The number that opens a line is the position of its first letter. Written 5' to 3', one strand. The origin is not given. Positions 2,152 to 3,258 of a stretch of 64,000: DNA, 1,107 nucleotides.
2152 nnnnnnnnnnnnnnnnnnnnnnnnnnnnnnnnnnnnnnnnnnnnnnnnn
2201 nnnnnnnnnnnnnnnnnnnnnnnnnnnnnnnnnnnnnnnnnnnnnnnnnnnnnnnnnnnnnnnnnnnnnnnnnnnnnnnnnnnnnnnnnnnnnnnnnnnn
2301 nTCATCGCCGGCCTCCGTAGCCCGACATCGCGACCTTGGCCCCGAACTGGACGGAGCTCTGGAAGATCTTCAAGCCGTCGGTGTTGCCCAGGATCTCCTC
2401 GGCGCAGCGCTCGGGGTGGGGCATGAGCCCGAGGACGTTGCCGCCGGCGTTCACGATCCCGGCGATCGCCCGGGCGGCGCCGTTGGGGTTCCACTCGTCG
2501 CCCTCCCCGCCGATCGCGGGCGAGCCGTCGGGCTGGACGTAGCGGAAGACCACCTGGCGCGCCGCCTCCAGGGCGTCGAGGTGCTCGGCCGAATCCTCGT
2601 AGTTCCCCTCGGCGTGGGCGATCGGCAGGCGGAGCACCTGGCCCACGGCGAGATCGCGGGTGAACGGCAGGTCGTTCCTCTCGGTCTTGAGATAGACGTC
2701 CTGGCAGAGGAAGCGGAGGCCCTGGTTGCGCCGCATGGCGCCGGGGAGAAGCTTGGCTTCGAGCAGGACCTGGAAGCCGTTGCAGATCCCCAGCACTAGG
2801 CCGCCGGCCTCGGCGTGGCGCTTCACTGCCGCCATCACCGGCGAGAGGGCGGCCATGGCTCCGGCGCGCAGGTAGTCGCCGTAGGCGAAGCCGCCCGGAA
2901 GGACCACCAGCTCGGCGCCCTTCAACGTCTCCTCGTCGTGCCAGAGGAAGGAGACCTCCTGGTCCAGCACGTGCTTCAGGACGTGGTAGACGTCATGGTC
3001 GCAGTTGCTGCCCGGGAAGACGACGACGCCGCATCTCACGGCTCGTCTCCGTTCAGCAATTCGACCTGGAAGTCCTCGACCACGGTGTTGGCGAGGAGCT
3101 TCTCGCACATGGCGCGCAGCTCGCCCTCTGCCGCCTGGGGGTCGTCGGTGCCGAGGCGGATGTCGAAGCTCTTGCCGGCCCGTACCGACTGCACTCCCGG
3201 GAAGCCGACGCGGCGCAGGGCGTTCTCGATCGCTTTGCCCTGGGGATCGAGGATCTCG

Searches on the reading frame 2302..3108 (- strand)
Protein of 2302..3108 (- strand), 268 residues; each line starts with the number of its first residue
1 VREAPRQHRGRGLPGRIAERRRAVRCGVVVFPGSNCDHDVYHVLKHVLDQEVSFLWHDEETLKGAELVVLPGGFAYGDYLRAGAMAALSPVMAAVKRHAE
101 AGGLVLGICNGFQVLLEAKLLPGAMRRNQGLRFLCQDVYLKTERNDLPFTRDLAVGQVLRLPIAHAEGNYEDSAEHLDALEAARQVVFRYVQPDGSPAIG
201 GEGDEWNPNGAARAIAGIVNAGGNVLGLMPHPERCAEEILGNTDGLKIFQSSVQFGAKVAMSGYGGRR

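Call 52: search_protein_families(library=pfam, proteins=[window:2302-3108:-], max_evalue=0.0001)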
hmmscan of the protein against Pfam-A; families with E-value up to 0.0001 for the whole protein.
window:2302-3108:- (268 aa): 3 families
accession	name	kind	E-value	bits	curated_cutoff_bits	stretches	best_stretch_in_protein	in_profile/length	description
PF13507.12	GATase_5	-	8e-40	137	27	1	25-242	3-236/260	CobB/CobQ-like glutamine amidotransferase domain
PF07685.20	GATase_3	-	5.5e-09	36.3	27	1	43-138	18-115/196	CobB/CobQ-like glutamine amidotransferase domain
PF01965.30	DJ-1_PfpI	-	1.5e-07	31.8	26.6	1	65-123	62-115/165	DJ-1/PfpI family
